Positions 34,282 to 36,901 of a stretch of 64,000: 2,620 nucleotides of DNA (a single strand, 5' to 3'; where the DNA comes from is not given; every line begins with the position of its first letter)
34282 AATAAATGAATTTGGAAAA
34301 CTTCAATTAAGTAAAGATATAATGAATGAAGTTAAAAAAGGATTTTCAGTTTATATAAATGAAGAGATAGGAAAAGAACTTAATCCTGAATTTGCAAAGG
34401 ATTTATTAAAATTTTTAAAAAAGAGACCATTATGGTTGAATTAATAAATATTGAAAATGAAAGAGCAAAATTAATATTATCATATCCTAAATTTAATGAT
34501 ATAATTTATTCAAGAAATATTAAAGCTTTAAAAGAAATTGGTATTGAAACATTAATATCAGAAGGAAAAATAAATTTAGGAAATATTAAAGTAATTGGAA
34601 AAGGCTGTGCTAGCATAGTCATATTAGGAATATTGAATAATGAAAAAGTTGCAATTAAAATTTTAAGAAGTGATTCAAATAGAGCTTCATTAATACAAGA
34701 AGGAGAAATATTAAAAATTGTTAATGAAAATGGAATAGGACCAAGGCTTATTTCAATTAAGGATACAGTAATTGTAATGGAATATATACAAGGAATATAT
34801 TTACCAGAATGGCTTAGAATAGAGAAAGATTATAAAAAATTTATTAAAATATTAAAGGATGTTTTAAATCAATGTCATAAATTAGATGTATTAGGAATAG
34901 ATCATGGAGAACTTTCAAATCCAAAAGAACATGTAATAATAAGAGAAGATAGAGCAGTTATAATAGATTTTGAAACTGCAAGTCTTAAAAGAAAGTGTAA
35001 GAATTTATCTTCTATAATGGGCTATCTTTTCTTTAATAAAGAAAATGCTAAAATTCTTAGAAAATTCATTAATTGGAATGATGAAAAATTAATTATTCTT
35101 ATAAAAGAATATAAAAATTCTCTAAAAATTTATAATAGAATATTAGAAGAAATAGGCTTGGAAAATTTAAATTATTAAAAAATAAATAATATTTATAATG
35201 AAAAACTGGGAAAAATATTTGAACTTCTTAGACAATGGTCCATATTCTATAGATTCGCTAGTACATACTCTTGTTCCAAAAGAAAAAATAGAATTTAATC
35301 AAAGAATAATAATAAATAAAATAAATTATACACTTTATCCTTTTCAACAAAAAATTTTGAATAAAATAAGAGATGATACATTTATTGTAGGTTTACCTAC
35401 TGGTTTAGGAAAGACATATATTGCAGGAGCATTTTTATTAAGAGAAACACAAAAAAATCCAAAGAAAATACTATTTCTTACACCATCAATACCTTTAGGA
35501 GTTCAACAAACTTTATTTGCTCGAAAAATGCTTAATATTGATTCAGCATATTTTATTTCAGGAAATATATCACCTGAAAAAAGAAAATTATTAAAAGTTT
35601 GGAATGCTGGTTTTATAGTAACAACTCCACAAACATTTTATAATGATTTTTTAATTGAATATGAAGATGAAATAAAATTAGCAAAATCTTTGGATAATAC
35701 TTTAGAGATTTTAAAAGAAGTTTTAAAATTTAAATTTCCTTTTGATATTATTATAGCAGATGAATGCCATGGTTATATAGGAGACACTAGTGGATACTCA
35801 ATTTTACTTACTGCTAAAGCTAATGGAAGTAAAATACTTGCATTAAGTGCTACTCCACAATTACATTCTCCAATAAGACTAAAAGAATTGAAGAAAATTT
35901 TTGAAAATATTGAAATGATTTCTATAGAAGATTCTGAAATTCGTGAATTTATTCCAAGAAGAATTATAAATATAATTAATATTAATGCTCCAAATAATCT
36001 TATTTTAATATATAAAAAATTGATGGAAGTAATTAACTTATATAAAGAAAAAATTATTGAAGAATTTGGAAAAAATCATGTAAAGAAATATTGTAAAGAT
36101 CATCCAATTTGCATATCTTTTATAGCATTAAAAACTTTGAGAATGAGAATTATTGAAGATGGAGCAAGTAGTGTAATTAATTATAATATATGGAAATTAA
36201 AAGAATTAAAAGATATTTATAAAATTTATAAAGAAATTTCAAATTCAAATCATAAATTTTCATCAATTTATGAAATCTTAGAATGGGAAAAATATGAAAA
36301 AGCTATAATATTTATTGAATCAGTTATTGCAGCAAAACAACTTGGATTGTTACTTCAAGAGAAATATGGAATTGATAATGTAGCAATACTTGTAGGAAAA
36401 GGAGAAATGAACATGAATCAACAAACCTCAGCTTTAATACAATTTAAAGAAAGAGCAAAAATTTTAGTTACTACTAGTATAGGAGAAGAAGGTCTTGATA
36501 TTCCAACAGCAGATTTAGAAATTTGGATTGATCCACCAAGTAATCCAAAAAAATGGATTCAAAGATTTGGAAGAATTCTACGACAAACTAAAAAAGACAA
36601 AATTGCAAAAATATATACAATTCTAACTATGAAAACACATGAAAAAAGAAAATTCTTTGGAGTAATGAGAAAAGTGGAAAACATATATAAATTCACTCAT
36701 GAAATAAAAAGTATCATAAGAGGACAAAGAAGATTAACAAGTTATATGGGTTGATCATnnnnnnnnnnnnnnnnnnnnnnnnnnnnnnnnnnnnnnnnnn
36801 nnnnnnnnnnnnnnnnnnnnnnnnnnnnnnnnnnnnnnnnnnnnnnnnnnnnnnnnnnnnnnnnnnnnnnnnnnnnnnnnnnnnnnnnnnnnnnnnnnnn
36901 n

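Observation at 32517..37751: Co-directional LigT - CCA enzyme - RIO-type kinase - Hef-like helicase - wHTH/zinc-ribbon protein block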

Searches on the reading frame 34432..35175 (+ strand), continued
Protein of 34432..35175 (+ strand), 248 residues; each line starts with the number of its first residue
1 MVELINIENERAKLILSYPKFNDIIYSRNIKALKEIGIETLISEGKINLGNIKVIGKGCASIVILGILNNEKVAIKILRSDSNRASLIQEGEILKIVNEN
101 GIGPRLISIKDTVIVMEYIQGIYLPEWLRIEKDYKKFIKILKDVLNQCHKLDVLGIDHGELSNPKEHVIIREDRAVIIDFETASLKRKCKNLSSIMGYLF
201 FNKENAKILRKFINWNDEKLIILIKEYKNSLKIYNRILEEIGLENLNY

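Call 82: fold_search(model_id=the predicted structure, library=pdb)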
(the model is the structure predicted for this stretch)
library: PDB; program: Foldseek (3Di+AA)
matches with E <= 10: 1859; with E <= 0.001: 1309
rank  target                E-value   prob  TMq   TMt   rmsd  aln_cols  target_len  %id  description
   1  7vnx                  1.0e-11  1.00  0.65  0.74   3.4       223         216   28  Crystal structure of TkArkI (released 2022-05-04)
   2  8yv4_A                7.4e-09  1.00  0.56  0.79   3.2       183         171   29  The crystal structure of G.acetivorans RNA kinase Ark1 (released 2025-04-02)
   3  1k9a_F                1.3e-07  1.00  0.48  0.30   7.8       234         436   18  Crystal structure analysis of full-length carboxyl-terminal Src kinase at 2.5 A resolution (released 2002-03-20)
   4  7vbt_A                1.7e-07  1.00  0.55  0.46   4.4       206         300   19  Crystal structure of RIOK2 in complex with CQ211 (released 2022-07-06)
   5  6fdn_B                4.6e-07  1.00  0.50  0.49   5.5       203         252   20  Rio2 structure (released 2019-01-30)
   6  1k9a_A                5.4e-07  1.00  0.50  0.30   7.6       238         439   18  Crystal structure analysis of full-length carboxyl-terminal Src kinase at 2.5 A resolution (released 2002-03-20)
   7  3zxt_B                6.1e-07  1.00  0.47  0.47   8.1       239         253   18  Dimeric structure of DAPK-1 catalytic domain in complex with AMPPCP- Mg (released 2012-07-25)
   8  6zv6_h                6.9e-07  1.00  0.59  0.65   5.3       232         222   16  Human RIO1(kd)-StHA late pre-40S particle, structural state B (post 18S rRNA cleavage) (released 2021-05-12)
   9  7q7d                  7.3e-07  1.00  0.49  0.44   7.8       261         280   15  Room temperature structure of the human Serine/Threonine Kinase 17B (STK17B/DRAK2) in complex with ATP/ADP at 111 MPa he (released 2022-11-16)
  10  6zxg_z                8.7e-07  1.00  0.58  0.44   7.1       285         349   14  Cryo-EM structure of a late human pre-40S ribosomal subunit - State H1 (released 2020-12-02)
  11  3d7u_A                9.2e-07  1.00  0.48  0.47   7.7       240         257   18  Structural basis for the recognition of c-Src by its inactivator Csk (released 2008-08-05)
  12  4otp                  1.2e-06  1.00  0.59  0.62   5.7       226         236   16  Crystal structure of the catalytic domain of the human RioK1 atypical protein kinase in complex with ADP/Mg2+ (released 2014-07-02)
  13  6hk6_I                1.2e-06  1.00  0.52  0.45   4.5       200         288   18  Human RIOK2 bound to inhibitor (released 2018-10-24)
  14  6hk6_F                1.3e-06  1.00  0.52  0.45   4.5       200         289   18  Human RIOK2 bound to inhibitor (released 2018-10-24)
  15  6hk6_A                1.6e-06  1.00  0.48  0.42   5.7       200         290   19  Human RIOK2 bound to inhibitor (released 2018-10-24)
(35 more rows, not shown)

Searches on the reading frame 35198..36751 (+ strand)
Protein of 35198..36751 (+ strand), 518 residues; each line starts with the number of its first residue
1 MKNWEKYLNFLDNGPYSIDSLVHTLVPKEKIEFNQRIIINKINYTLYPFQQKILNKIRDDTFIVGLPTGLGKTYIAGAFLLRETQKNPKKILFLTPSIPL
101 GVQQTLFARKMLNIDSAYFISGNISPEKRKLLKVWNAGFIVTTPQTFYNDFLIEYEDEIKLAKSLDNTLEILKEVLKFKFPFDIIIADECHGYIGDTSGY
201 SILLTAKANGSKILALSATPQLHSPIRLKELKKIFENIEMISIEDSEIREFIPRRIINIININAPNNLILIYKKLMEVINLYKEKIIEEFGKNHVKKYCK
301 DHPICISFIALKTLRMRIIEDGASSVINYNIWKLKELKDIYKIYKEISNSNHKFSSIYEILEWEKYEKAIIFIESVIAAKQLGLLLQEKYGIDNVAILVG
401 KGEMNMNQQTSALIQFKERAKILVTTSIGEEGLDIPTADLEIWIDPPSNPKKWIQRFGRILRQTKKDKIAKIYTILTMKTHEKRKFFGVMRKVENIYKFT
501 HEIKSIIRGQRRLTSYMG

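Call 4: search_protein_families(library=pfam, proteins=[window:35198-36751:+], max_evalue=0.01)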
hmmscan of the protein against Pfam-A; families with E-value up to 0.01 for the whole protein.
window:35198-36751:+ (518 aa): 5 families
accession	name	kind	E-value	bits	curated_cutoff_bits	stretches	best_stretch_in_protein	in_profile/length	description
PF00271.37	Helicase_C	-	4.3e-19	69.2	23.5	1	353-462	2-108/110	Helicase conserved C-terminal domain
PF04851.21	ResIII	-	9.1e-17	61.9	22.5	1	44-221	2-163/164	Type III restriction enzyme, res subunit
PF00270.35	DEAD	-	4.3e-14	53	26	1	48-221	2-161/167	DEAD/DEAH box helicase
PF16203.11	ERCC3_RAD25_C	-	5.9e-06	26.2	27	1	364-482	58-174/248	ERCC3/RAD25/XPB C-terminal helicase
PF22590.2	Cas3-like_C_2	-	7.3e-06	26.6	27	1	371-464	7-105/106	CRISPR-associated nuclease/helicase Cas3, C-terminal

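Call 5: search_protein_families(library=ncbifam, proteins=[window:35198-36751:+], max_evalue=0.01)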
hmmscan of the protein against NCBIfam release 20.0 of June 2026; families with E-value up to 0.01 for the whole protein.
window:35198-36751:+ (518 aa): 24 families
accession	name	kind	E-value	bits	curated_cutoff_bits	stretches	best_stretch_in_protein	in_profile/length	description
NF010337.0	PRK13766.1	equivalog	3.2e-43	147.9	610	2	49-286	20-240/781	Hef nuclease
TIGR01587.1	cas3_core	equivalog_domain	5.2e-15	55.4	102.45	2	332-488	185-340/358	CRISPR-associated helicase Cas3'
NF008394.0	PRK11192.1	equivalog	5e-13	48.7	507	1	335-468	216-346/441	ATP-dependent RNA helicase SrmB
TIGR04095.1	dnd_restrict_1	equivalog_domain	3.9e-11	42.6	600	1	407-482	326-402/451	DNA phosphorothioation system restriction enzyme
NF008744.0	PRK11776.1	equivalog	4.3e-09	35.5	524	1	330-469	207-342/460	ATP-dependent RNA helicase DbpA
NF042964.1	phospholipD_antiphage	equivalog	1.1e-08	33.9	1100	1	334-507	649-833/895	phospholipase D-like domain-containing anti-phage protein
NF041062.1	DpdE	equivalog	2.7e-08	32.2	500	1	337-480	512-659/1048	protein DpdE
NF038317.1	DISARM_DrmD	equivalog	4.6e-08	31.9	610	1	365-508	505-658/1021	DISARM system SNF2-like helicase DrmD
NF045503.1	repair_heli_XPB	equivalog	1.2e-07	30.7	610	1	345-484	397-529/548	DNA repair helicase XPB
NF053631.1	RNA_helic_CshA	equivalog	1.3e-07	30.9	646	1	338-468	210-336/434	degradosome RNA helicase CshA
NF038318.1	DISARM_DrmD_b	equivalog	7.7e-07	27.6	950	1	414-486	481-553/868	DISARM system SNF2-like helicase DrmD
NF003426.0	PRK04914.1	equivalog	1.3e-06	26.9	576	1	343-482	471-609/959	RNA polymerase-associated protein RapA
NF008642.0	PRK11634.1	equivalog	1.8e-06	26.6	989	1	339-500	219-367/628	DEAD/DEAH family ATP-dependent RNA helicase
TIGR02621.3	cas3_GSU0051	exception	4.2e-06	25.8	400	0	367-475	272-385/854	type I-G CRISPR-associated helicase/endonuclease Cas3g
TIGR04121.1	DEXH_lig_assoc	equivalog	1.6e-05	22.8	850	1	42-147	10-125/804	ligase-associated DNA damage response DEXH box helicase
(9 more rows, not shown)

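Call 19: find_homologous_proteins(query=window:35198-36751:+, max_evalue=1e-20)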
Query window:35198-36751:+ (518 aa): 254 proteins with E <= 1e-20 among 8000 candidates; the best 120 are listed.
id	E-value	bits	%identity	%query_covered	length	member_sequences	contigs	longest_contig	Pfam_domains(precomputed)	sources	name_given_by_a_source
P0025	0.0e+0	1144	100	100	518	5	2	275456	PF00270.36,PF16203.12,PF00271.38,PF22590.3,PF04851.22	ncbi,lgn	ncbi:MAG: helicase-related protein [Candidatus Methanomethylicaceae archaeon]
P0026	1.1e-281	953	79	100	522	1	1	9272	PF00270.36,PF00271.38,PF22590.3,PF04851.22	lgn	-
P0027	3.3e-276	935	79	100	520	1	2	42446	PF00270.36,PF16203.12,PF00271.38,PF22590.3,PF04851.22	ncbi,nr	ncbi:MAG: helicase-related protein [Candidatus Methanomethyliaceae archaeon]|nr:helicase-related pro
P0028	3.1e-221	753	66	99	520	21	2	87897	PF00270.36,PF00271.38,PF22590.3,PF04851.22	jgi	jgi:Fanconi anemia group M protein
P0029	9.0e-214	729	59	99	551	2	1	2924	PF00270.36,PF00271.38,PF04851.22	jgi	-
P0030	1.0e-211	722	59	99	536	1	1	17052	PF00270.36,PF00271.38,PF22590.3,PF04851.22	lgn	-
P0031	2.8e-209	714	59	99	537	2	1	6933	PF00270.36,PF16203.12,PF00271.38,PF22590.3,PF04851.22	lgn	-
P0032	6.3e-209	713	57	99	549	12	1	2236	PF00270.36,PF16203.12,PF00271.38,PF22590.3,PF04851.22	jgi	jgi:ERCC4-related helicase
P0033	2.0e-208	711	59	99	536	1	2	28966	PF00270.36,PF16203.12,PF00271.38,PF22590.3,PF04851.22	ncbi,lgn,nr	ncbi:MAG: DEAD/DEAH box helicase family protein [Candidatus Methanomethyliales bacterium]|nr:DEAD/DE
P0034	3.2e-208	711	58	99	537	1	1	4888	PF00270.36,PF16203.12,PF00271.38,PF22590.3,PF04851.22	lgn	-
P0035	1.2e-206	705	58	99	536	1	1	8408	PF00270.36,PF00271.38,PF22590.3,PF04851.22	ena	-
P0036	1.3e-206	705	58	99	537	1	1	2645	PF00270.36,PF00271.38,PF22590.3,PF04851.22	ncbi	ncbi:MAG: helicase-related protein [Candidatus Methanomethylicaceae archaeon]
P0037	2.6e-205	701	59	97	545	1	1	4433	PF00270.36,PF16203.12,PF00271.38,PF22590.3,PF04851.22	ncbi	-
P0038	6.8e-205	700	59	97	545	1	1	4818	PF00270.36,PF16203.12,PF00271.38,PF22590.3,PF04851.22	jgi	-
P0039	1.7e-204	698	57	99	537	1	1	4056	PF00270.36,PF16203.12,PF00271.38,PF22590.3,PF04851.22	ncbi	ncbi:MAG: helicase-related protein [Candidatus Methanomethylicaceae archaeon]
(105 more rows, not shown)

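Call 21: find_related_loci(query=A1, collection=genome_contigs, flank=10000)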
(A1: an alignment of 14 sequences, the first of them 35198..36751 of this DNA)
Query A1 (518 aa) in genome_contigs; peptide patterns used: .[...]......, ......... (x = any residue, [..] = any of these).
105 stretches matched a pattern; 64 encode a relative of the query (tblastn E <= 1e-3); 59 distinct loci.
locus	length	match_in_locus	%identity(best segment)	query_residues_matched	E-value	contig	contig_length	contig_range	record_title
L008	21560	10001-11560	79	1-517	0e+0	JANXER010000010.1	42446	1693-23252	MAG: Candidatus Methanomethyliaceae archaeon isolate SKYB85 NODE_10_length_42446_cov_4.730770, whole genome shotgun sequ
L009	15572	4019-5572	67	3-517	0e+0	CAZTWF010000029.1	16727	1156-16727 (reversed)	MAG TPA_asm: uncultured Nitrososphaerota archaeon isolate binchicken_co25_118 genome assembly, contig: k141_152944, whol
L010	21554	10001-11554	66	3-517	0e+0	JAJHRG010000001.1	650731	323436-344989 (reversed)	MAG: Candidatus Methanomethylicota archaeon isolate Bin S31 scaffold_1_c1, whole genome shotgun sequence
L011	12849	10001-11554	66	3-517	0e+0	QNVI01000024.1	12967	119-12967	MAG: Candidatus Methanomethylicota archaeon isolate WYZ-LMO11 Verstraetearchaeota_archaeon_WYZ-LMO11_contig-24, whole ge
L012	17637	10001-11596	59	3-517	0e+0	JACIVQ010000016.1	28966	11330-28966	MAG: Candidatus Methanomethylicales archaeon isolate MAG-3 Methanomethyliales_A3_bin1_Scaffold_16, whole genome shotgun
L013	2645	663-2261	58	3-517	0e+0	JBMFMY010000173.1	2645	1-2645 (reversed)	MAG: Candidatus Methanomethylicaceae archaeon isolate KM4337-33 NODE_173_length_2645_cov_3.605140, whole genome shotgun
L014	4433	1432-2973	59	3-504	0e+0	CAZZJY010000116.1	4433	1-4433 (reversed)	MAG TPA_asm: uncultured Nitrososphaerota archaeon isolate binchicken_co25_125 genome assembly, contig: k141_18993, whole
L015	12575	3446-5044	57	3-517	0e+0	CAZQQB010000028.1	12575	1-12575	MAG TPA_asm: uncultured Nitrososphaerota archaeon isolate binchicken_co40_19 genome assembly, contig: NODE_2523_length_1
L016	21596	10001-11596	57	3-517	0e+0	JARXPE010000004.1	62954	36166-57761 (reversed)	MAG: Thermoproteota archaeon isolate JZ-2_bin_200 JZ-2.bins.200.final_scaffold_4, whole genome shotgun sequence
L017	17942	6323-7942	54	1-518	0e+0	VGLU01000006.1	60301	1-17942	MAG: Candidatus Methanomethylicota archaeon isolate M_DeepCast_400m_m2_128 M_DeepCast_400m_m2_128_Ga0194112_10000450, wh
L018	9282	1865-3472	55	1-516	0e+0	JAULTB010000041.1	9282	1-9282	MAG: Candidatus Methanosuratincola sp. XY_C20_T55_P1_bin.49 NODE_4596_length_9282_cov_8.179576, whole genome shotgun seq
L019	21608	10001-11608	56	1-516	0e+0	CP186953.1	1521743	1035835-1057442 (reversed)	MAG: Candidatus Methanosuratincola verstraetei isolate LCB70 chromosome, complete genome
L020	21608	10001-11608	55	1-516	0e+0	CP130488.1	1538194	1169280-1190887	MAG: Candidatus Methanosuratincola petrocarbonis isolate LWZ-6 chromosome, complete genome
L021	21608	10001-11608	55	1-516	0e+0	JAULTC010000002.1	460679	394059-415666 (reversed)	MAG: Candidatus Methanosuratincola sp. GD_Cm_T35_P0_bin.90 NODE_13_length_460679_cov_18.859199, whole genome shotgun seq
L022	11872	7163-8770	53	1-516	0e+0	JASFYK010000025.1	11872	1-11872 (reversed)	MAG: Thermoproteota archaeon isolate JZ_65_OP_bin_51 NODE_25_length_11872_cov_1.558621, whole genome shotgun sequence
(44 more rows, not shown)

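Call 51: search_solved_structures(query=window:35198-36751:+, max_evalue=0.00001)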
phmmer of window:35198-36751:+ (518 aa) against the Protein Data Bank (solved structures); distinct sequences matched with E-value up to 0.00001: 43.
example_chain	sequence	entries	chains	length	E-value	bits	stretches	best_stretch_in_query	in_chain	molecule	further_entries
1wp9_A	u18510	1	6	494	2e-19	72.9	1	49-153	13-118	ATP-dependent RNA helicase, putative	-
9el5_A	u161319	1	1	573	1.1e-14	57.3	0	404-501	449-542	Fanconi anemia group M protein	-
11aa_p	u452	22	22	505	2.6e-11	46.1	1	347-467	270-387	ATP-dependent RNA helicase HAS1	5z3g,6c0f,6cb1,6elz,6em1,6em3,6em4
9mw6_A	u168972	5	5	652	2.1e-10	43.1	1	401-496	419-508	AncD1D2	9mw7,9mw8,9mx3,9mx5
8esq_D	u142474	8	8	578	1.4e-09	40.4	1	348-466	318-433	ATP-dependent RNA helicase has1 | RNA helicase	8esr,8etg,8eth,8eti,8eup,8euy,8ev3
6p66_A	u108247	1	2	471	2.2e-09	39.8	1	298-482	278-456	DNA repair protein RAD25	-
2fwr_A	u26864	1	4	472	2.2e-09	39.7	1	298-482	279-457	DNA repair protein RAD25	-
9kby_A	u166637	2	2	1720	4.5e-09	38.7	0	356-460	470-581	Dicer-like protein 4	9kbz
9ptu_C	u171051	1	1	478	1.5e-08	37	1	350-462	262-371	ATP-dependent RNA helicase DDX18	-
1hv8_A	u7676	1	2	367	2.4e-08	36.3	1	245-486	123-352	PUTATIVE ATP-DEPENDENT RNA HELICASE MJ0669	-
8fkp_SW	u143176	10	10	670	2.8e-08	36.1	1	350-463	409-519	ATP-dependent RNA helicase DDX18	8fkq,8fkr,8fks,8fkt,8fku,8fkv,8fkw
7nac_x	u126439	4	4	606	5e-08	35.3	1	341-483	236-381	ATP-dependent rRNA helicase SPB4 | SPB4 isoform 1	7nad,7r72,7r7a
6p4f_A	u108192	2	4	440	6.9e-08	34.8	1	348-482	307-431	DNA-dependent ATPase XPBII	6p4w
5tnu_A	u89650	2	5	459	7.9e-08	34.6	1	348-482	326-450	DNA-dependent ATPase XPBII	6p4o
4db4_A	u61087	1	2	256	1.3e-07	34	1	359-467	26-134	ATP-dependent RNA helicase MSS116, mitochondrial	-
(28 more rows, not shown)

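Call 74: search_protein_families(library=padloc, proteins=[window:35198-36751:+], max_evalue=0.001)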
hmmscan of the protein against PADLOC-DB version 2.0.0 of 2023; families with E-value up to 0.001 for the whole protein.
window:35198-36751:+ (518 aa): 33 families (the best 25 are shown)
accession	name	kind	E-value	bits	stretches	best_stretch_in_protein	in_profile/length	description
PDLC02707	PbeA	-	2e-22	77.6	2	347-484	502-638/672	PbeA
PDLC00938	Cas3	-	1.4e-15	55.4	2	332-488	185-340/358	CRISPR-associated helicase Cas3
PDLC02706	PbeA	-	6.6e-15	52.7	1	403-484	598-681/722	PbeA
PDLC01252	Cas3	-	1.4e-14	52.3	1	62-486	2-309/324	CAS-I; effector_G3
PDLC02704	PbeA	-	3.4e-14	50.3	1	405-483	572-651/682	PbeA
PDLC02500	BrxHI|BrxHII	-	2.9e-13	47.3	1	364-477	478-587/933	BrxHI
PDLC02620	DrmD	-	7.5e-09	32.1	1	366-498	484-611/1060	DrmD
PDLC00659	HmaA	-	8.1e-09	31.8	1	366-494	512-640/1176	SNF2 helicase / DEAD-box helicase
PDLC02843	DpdE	-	2.1e-08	30.5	1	364-470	565-675/1091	DpdE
PDLC01323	Cas3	-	4.7e-08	31.1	1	137-460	96-293/294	CAS-I-D; effector_G3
PDLC02623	DrmD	-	1.1e-07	28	1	351-507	510-667/1040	DrmD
PDLC02619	DrmD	-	1.7e-07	27.8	1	413-486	483-556/872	DrmD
PDLC01770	Cas3g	-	4.5e-07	26.7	0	43-108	12-78/733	-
PDLC02621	DrmD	-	7e-07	25.8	1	366-503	521-670/1040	DrmD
PDLC01761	Cas3b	-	9.7e-07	25.8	0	418-487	494-557/705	-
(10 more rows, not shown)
